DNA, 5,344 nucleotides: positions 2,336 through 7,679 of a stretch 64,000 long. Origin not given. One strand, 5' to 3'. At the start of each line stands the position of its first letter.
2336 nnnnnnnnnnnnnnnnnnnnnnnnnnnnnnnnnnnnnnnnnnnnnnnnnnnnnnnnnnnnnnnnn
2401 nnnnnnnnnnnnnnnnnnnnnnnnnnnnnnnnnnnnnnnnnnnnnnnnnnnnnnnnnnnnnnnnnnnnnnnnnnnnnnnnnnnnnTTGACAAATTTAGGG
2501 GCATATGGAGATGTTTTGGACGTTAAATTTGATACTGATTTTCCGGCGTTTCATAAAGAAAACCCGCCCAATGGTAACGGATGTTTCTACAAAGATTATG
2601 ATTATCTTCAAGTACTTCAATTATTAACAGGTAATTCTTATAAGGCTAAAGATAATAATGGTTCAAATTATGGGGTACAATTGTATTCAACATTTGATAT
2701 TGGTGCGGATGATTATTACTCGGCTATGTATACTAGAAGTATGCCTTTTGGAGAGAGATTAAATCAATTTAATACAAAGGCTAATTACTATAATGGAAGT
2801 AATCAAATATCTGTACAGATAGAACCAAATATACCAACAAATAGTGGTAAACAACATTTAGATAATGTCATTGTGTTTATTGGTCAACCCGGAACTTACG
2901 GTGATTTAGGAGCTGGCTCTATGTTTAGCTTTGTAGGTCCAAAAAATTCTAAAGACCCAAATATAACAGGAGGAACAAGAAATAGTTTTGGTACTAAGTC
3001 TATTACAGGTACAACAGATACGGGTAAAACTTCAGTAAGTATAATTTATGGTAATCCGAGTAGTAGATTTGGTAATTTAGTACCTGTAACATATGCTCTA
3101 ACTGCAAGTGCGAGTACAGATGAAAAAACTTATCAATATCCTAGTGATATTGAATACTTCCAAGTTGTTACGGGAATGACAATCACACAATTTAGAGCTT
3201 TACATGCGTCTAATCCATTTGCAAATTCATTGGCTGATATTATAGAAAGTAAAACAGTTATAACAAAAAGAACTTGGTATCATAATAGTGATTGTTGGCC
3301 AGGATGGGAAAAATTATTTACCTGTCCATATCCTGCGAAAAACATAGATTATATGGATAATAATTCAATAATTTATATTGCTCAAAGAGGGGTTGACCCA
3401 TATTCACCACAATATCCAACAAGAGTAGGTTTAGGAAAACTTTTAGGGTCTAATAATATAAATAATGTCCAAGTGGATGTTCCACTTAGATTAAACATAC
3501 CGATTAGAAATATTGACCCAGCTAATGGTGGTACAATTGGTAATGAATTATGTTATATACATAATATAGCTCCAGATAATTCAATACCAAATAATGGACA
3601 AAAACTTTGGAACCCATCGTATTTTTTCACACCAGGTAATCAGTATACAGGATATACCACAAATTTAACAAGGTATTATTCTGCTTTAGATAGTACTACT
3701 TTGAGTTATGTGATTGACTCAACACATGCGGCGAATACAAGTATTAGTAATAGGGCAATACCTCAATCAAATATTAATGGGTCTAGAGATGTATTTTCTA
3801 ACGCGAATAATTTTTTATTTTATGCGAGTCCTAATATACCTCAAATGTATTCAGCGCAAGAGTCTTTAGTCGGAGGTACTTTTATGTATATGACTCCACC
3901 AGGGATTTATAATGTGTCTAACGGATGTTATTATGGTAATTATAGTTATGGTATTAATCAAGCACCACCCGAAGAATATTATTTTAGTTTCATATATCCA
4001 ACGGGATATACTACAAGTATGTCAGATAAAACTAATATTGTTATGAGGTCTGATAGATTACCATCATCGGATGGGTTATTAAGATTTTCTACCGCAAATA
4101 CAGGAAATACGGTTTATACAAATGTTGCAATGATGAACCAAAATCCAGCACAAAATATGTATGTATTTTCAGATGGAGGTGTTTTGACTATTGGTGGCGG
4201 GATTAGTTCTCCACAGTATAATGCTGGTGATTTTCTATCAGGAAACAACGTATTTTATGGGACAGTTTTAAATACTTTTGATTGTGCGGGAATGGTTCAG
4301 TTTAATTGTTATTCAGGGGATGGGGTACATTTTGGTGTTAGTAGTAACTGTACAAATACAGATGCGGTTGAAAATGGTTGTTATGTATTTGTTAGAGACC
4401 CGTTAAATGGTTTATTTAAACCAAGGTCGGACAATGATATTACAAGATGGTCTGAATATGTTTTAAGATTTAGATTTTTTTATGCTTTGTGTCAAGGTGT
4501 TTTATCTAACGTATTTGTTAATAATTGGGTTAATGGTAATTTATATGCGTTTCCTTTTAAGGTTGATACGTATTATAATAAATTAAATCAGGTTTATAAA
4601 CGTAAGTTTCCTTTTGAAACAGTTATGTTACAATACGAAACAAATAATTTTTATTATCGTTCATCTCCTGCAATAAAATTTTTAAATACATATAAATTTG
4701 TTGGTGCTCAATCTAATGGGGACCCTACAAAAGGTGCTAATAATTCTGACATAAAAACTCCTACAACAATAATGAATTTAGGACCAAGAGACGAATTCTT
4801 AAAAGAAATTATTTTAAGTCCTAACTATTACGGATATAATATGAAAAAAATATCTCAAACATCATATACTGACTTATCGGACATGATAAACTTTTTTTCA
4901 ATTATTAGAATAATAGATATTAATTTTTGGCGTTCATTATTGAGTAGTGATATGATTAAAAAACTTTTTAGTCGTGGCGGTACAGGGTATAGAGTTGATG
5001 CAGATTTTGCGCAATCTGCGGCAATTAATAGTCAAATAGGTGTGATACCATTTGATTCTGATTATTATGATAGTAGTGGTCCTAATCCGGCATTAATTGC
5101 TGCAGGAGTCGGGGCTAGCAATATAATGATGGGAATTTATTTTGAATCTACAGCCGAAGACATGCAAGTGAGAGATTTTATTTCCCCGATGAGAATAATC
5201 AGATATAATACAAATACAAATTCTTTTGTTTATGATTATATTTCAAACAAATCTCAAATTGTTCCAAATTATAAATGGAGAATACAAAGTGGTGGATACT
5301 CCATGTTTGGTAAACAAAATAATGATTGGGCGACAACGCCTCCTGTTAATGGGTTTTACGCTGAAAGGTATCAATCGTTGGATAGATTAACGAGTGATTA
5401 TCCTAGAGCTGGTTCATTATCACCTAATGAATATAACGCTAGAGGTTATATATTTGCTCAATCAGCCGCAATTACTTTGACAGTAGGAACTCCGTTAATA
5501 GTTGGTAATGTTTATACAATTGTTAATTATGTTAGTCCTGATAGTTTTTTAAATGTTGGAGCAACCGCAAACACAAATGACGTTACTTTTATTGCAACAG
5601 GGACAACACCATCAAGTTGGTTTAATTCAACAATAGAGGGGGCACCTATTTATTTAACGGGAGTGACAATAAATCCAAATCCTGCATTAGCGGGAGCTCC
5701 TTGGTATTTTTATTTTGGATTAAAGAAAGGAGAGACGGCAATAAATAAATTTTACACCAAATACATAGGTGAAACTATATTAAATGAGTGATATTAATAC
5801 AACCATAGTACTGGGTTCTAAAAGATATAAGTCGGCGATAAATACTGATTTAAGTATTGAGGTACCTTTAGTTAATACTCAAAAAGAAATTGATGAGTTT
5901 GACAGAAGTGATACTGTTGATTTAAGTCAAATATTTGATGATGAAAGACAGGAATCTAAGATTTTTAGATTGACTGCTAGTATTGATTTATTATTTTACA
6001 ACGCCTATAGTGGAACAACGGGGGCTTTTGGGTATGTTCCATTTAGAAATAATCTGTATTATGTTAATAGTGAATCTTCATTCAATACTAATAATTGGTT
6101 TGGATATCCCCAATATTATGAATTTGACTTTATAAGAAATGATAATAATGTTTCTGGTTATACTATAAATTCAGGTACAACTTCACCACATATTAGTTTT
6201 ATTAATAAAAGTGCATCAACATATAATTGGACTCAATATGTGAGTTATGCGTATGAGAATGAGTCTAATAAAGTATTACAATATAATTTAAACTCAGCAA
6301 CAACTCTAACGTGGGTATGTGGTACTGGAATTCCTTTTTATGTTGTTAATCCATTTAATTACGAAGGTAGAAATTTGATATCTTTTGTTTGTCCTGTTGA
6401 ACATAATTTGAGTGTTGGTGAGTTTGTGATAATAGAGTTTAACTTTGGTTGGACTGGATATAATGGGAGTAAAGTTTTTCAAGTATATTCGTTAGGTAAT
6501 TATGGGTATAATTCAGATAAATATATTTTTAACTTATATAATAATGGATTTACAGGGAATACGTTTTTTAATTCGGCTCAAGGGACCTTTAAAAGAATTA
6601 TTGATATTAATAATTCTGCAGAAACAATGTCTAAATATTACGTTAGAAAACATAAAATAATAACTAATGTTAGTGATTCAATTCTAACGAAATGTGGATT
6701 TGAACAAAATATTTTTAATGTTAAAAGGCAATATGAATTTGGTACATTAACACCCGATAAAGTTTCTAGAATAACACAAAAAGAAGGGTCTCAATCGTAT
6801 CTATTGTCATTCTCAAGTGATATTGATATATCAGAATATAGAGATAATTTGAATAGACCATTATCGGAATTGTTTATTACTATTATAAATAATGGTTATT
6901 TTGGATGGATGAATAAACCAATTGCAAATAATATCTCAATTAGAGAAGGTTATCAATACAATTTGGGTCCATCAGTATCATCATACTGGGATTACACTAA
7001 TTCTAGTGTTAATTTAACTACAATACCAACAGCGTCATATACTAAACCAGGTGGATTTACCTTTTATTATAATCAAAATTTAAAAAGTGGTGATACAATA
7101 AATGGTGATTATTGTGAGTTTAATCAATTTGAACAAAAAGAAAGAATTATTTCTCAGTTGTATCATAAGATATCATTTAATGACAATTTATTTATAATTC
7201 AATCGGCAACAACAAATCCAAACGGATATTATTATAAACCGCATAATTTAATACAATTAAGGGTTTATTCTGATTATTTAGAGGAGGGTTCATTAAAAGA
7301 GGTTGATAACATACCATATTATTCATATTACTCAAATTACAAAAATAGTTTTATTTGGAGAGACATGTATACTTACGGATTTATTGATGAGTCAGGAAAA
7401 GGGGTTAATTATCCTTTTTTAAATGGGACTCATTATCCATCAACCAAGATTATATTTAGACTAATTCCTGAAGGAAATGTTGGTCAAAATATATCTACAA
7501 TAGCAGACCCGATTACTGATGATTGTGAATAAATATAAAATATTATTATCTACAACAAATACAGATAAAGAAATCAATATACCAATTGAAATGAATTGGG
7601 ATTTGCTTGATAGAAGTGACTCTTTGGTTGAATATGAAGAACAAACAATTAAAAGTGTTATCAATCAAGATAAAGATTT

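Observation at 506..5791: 1761-aa virion protein with an internal four-helix transmembrane cluster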

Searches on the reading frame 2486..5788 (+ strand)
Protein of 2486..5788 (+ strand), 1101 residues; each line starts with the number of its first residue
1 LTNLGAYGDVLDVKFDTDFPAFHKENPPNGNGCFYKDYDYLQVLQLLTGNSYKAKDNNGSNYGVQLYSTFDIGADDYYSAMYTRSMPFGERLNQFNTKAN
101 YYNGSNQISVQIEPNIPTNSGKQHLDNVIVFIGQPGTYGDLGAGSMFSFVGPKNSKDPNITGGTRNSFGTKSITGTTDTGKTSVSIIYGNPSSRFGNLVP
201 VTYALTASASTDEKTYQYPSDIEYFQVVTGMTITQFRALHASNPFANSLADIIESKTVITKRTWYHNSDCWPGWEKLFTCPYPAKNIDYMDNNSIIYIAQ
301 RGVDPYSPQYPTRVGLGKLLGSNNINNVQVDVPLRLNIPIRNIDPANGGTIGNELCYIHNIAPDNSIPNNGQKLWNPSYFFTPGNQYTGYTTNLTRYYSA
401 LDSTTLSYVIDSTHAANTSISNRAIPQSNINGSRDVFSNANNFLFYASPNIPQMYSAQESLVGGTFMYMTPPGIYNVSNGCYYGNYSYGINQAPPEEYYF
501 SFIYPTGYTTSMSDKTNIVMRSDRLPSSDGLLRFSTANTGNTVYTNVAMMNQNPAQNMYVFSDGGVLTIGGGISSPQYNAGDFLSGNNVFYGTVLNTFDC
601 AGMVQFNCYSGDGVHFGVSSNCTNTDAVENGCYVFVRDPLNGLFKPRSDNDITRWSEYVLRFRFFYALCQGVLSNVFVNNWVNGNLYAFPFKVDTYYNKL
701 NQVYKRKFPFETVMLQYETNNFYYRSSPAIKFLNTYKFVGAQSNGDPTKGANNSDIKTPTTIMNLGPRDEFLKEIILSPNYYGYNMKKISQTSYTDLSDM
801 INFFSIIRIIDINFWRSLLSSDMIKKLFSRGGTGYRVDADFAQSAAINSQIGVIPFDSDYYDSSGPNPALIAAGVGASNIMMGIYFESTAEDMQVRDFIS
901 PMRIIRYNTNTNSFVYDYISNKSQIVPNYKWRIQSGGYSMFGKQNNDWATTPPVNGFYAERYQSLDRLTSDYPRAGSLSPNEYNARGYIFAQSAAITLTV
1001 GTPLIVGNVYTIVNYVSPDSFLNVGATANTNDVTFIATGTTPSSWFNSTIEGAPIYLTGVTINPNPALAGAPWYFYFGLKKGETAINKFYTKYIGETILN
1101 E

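Call 49: predict_structure(alignment_id=A3)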
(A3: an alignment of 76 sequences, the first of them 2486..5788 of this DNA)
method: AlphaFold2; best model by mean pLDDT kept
length: 1101 residues; sequences in the alignment: 76
mean_pLDDT: 76.3   pTM: 0.57
mean pLDDT of the five models: 76.3, 75.8, 74.9, 71.6, 71.2
residues with pLDDT >= 90: 327; 70-90: 419; 50-70: 257; < 50: 98
segments of 3 or more residues with pLDDT < 50: 22-31, 52-59, 537-543, 566-568, 570-585, 678-688, 773-775, 777-783, 791-795, 1074-1084, 1098-1101
pLDDT, mean of each block of 10 residues (from residue 1): 67 86 47 77 86 46 77 73 93 95 96 94 96 75 90 89 66 81 93 91 80 80 96 94 94 95 80 80 93 93 93 97 96 95 78 84 89 93 92 93 90 85 81 88 87 91 94 74 62 80 88 96 92 60 68 85 58 26 48 65 79 75 72 76 72 82 69 53 43 86 81 65 59 57 72 66 58 46 52 55 74 69 61 60 60 56 76 68 72 76 77 77 74 70 77 69 81 66 58 78 88 93 93 91 86 79 74 46 49 48 32
secondary structure, 60 per line:
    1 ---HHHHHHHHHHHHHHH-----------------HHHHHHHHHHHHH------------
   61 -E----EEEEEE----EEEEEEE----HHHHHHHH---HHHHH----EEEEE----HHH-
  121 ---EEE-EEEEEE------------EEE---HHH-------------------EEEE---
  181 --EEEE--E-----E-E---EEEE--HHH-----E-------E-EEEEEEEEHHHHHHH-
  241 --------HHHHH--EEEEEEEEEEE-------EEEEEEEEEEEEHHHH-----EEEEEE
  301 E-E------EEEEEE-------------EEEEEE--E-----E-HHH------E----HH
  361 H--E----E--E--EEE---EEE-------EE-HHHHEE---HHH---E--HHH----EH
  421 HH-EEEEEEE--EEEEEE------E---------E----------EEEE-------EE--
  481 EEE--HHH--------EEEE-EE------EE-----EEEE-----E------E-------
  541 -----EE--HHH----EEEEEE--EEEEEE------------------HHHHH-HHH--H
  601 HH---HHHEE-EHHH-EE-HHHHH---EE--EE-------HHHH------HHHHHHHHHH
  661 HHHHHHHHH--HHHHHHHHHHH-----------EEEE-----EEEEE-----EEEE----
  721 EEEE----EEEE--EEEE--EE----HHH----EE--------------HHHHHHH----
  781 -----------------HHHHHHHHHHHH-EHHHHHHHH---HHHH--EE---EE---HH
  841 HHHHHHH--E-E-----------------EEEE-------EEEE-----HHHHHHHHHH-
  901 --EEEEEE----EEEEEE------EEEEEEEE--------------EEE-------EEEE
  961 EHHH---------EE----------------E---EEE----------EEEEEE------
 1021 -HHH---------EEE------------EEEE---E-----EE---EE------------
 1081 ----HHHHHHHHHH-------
elements in order (helices of 4 or more, strands of 3 or more residues): H4-18 H36-48 E67-72 E77-83 H88-95 H99-103 E108-112 E124-126 E128-133 E146-148 E174-177 E183-186 E201-204 E225-232 H233-239 H249-253 E256-266 E274-285 H286-289 E295-301 E310-315 E329-334 E375-377 E381-383 H394-397 E424-430 E433-438 E466-469 E481-483 E497-500 E517-520 E557-562 E565-570 H589-593 H620-624 H641-644 H651-669 H672-682 E694-697 E703-707 E713-716 E721-724 E729-732 E735-738 H770-776 H798-809 H812-819 H823-826 H839-847 E870-873 E881-884 H890-899 E903-908 E913-918 E925-932 E947-949 E957-961 E996-998 E1009-1014 E1034-1036 E1049-1052 H1085-1094

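Call 73: fold_search(model_id=the predicted structure, library=viral)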
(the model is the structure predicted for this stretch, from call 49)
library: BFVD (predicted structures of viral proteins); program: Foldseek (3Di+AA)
matches with E <= 10: 149; with E <= 0.001: 1
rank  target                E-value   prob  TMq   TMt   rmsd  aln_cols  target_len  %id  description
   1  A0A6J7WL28            4.7e-04  1.00  0.06  0.28   8.7        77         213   38  Uncharacterized protein [uncultured Caudovirales phage]
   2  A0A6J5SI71            5.7e-03  1.00  0.05  0.23   2.4        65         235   34  Uncharacterized protein [uncultured Caudovirales phage]
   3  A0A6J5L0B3            2.7e-02  1.00  0.05  0.15   2.5        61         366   28  Uncharacterized protein [uncultured Caudovirales phage]
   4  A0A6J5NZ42            9.6e-02  0.98  0.06  0.21   6.1        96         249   17  Uncharacterized protein [uncultured Caudovirales phage]
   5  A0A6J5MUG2            1.0e-01  1.00  0.05  0.05   1.8        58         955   33  Uncharacterized protein [uncultured Caudovirales phage]
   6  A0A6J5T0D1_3          1.3e-01  0.97  0.05  0.04   9.9        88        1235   25  YHYH domain containing protein [uncultured Caudovirales phage]
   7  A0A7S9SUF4            1.6e-01  0.35  0.07  0.21  12.8       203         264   13  Uncharacterized protein [Virus NIOZ-UU157]
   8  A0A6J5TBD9            1.8e-01  1.00  0.05  0.21   2.7        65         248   20  Uncharacterized protein [uncultured Caudovirales phage]
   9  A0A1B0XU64            1.9e-01  0.04  0.04  0.15  28.3       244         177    6  (no name in the UniProt tables at hand)
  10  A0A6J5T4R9            2.1e-01  0.02  0.04  0.04  25.9       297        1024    9  Uncharacterized protein [uncultured Caudovirales phage]
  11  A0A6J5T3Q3            2.4e-01  0.30  0.05  0.06  15.3       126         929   20  Uncharacterized protein [uncultured Caudovirales phage]
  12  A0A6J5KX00            2.5e-01  0.51  0.06  0.15   9.5       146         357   20  Uncharacterized protein [uncultured Caudovirales phage]
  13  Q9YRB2                3.4e-01  0.01  0.03  0.04  34.2       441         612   10  Capsid protein [Nudaurelia capensis beta virus (isolate Pine emperor moth/South Africa)]
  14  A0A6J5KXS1            3.6e-01  0.89  0.04  0.11   5.6        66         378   29  Uncharacterized protein [uncultured Caudovirales phage]
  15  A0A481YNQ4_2          6.2e-01  0.01  0.04  0.03  31.1       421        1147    8  Collagen triple helix repeat protein [Pithovirus LCDPAC02]
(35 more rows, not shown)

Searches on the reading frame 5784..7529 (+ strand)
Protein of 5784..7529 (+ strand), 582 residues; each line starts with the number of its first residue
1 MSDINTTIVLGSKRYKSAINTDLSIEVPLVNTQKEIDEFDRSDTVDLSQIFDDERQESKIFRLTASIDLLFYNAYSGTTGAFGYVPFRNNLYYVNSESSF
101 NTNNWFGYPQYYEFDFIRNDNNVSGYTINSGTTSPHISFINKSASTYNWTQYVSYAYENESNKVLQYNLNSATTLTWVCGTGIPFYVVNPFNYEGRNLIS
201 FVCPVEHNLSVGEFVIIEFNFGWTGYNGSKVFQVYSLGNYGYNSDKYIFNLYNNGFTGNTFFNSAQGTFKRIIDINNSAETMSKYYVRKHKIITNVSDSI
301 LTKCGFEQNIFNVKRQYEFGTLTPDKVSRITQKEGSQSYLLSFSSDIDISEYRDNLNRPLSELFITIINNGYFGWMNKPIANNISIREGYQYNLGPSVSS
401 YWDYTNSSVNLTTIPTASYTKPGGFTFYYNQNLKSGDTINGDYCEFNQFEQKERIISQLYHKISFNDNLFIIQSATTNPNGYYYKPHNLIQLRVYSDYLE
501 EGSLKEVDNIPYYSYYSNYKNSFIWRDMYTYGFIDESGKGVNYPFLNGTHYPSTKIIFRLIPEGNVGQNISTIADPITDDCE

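Call 5: search_protein_families(library=phrogs, proteins=[window:5784-7529:+], max_evalue=0.01)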
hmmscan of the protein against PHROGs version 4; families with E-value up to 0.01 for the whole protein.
window:5784-7529:+ (582 aa): 0 families

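Call 12: search_protein_families(library=pfam, proteins=[window:5784-7529:+], max_evalue=0.01)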
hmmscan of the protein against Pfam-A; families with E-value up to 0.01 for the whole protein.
window:5784-7529:+ (582 aa): 0 families

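Call 63: search_protein_families(library=ncbifam, proteins=[window:5784-7529:+], max_evalue=0.1)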
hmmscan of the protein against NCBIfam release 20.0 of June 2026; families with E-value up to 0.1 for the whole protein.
window:5784-7529:+ (582 aa): 0 families
